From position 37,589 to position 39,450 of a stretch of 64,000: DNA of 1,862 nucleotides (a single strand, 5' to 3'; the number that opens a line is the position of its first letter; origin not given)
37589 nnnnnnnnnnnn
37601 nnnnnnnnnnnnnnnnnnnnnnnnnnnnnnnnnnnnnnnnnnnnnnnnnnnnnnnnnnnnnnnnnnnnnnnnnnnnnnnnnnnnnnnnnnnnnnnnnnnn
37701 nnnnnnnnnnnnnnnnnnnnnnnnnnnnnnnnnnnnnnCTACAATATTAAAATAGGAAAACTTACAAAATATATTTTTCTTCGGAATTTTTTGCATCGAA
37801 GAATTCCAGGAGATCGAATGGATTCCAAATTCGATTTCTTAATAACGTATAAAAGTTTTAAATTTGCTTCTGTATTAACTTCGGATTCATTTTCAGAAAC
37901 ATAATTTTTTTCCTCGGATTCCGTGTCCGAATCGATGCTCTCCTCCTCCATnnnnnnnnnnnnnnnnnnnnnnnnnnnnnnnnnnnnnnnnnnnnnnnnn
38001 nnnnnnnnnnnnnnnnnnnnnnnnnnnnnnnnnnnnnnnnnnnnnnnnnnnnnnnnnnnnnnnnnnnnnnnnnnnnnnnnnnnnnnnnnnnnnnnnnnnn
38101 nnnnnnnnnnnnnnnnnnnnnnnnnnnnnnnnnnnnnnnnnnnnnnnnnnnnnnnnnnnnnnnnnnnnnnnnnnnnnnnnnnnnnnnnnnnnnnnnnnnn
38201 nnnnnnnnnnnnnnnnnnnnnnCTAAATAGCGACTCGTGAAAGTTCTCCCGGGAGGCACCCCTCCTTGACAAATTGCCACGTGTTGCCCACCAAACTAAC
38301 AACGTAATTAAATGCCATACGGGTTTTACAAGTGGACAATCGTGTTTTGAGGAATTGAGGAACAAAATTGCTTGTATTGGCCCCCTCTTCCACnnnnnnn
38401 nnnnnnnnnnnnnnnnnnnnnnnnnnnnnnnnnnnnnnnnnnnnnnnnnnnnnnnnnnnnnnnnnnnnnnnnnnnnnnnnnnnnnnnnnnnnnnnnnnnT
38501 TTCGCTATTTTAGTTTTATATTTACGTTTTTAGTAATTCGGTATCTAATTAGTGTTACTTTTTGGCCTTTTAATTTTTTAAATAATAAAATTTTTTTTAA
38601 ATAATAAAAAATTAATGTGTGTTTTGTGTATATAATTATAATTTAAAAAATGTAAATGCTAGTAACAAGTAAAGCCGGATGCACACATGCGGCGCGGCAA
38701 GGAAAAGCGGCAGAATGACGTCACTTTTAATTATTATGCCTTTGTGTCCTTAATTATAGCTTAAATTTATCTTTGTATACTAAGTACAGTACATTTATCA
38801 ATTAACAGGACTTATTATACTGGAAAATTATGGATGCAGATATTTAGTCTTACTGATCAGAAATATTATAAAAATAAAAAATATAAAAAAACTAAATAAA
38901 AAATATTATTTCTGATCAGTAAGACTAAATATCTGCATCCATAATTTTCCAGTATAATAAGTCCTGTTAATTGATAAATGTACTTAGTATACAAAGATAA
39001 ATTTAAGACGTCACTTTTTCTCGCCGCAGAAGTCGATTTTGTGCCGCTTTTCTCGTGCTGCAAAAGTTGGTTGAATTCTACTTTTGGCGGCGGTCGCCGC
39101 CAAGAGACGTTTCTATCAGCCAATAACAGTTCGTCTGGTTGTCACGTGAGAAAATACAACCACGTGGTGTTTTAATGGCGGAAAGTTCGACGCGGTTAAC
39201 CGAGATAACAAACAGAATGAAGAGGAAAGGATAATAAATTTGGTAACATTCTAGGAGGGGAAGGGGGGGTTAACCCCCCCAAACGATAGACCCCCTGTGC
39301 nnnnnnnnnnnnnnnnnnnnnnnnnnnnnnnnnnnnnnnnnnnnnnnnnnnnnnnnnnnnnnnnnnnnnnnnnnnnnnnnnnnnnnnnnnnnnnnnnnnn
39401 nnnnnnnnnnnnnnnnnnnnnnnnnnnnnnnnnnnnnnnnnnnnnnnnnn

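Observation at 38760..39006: Near-perfect 110-bp-stem hairpin in otherwise unique spacer DNA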

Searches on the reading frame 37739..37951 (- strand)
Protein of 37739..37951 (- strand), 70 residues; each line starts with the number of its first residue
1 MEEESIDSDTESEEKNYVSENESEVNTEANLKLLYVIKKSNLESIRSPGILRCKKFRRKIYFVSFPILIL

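Call 19: search_protein_families(library=pfam, proteins=[window:37739-37951:-], max_evalue=0.01)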
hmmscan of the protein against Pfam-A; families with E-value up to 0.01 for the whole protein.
window:37739-37951:- (70 aa): 0 families

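Call 46: find_encoding_contigs(protein=window:37739-37951:-, flank=10000)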
Protein window:37739-37951:- (70 aa): no gene with exactly this product is on record in the collection.

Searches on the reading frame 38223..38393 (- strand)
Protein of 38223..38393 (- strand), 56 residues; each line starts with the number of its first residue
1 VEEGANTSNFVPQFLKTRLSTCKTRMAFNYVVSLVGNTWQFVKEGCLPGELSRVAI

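Call 47: find_encoding_contigs(protein=window:38223-38393:-, flank=10000)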
Protein window:38223-38393:- (56 aa): no gene with exactly this product is on record in the collection.

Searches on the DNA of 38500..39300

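Call 63: search_rna_families(source=window, start=38500, end=39300, threshold=evalue, max_evalue=5)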
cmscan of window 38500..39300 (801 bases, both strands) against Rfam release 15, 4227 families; matches with E-value up to 5: 11.
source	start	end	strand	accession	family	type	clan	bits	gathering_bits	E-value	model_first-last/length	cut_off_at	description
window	38807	38965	+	RF04205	MIR2606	Gene; miRNA;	-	55.2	139.7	1.1e-07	1-165/165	no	MIR2606 microRNA precursor family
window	38773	38992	-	RF04127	MIR8007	Gene; miRNA;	-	53.4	195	5.3e-09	1-226/226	no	MIR8007 microRNA precursor family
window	38819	38953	+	RF04134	MIR7504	Gene; miRNA;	-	50.5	83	3e-08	1-124/124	no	MIR7504 microRNA precursor family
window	38803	38971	+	RF04127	MIR8007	Gene; miRNA;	-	50.1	195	3.1e-08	1-226/226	no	MIR8007 microRNA precursor family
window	38835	38939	+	RF04118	MIR9481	Gene; miRNA;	-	30.9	130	0.00022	1-135/135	no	MIR9481 microRNA precursor family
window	38820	38952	+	RF00742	MIR162_1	Gene; miRNA;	CL00150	22.3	75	0.036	1-112/112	no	MIR162_1 microRNA precursor family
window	38828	38944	-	RF04303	MIR162_2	Gene; miRNA;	CL00150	22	103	0.04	1-135/135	no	MIR162_2 microRNA precursor family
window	39016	39097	+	RF03669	mir-2767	Gene; miRNA;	-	21.9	69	0.19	1-80/80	no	mir-2767 microRNA precursor family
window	38822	39052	+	RF04184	BTnc060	Gene; sRNA;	-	21.2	228.9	0.78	1-213/213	no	Bacteroides sRNA BTnc060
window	39263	39287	+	RF01785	blv_FSE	Cis-reg; frameshift_element;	-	19.1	34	0.6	1-27/27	no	ribosomal frameshift site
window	38534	38571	-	RF01833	astro_FSE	Cis-reg; frameshift_element;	-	11.9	70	4.1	1-55/55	no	ribosomal frameshift site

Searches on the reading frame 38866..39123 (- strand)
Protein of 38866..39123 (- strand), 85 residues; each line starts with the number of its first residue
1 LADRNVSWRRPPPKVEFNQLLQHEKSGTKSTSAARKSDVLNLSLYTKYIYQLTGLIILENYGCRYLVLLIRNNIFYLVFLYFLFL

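Call 19: search_protein_families(library=pfam, proteins=[window:38866-39123:-], max_evalue=0.01)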
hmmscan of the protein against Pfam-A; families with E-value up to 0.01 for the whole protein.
window:38866-39123:- (85 aa): 0 families

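Call 28: find_encoding_contigs(protein=window:38866-39123:-, flank=10000)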
Protein window:38866-39123:- (85 aa): no gene with exactly this product is on record in the collection.

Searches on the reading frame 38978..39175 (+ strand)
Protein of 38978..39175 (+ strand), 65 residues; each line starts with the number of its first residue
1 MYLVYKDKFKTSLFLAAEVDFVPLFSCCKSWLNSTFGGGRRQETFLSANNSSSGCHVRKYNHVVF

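Call 19: search_protein_families(library=pfam, proteins=[window:38978-39175:+], max_evalue=0.01)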
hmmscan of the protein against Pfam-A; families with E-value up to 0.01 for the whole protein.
window:38978-39175:+ (65 aa): 0 families

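Call 29: find_encoding_contigs(protein=window:38978-39175:+, flank=10000)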
Protein window:38978-39175:+ (65 aa): no gene with exactly this product is on record in the collection.
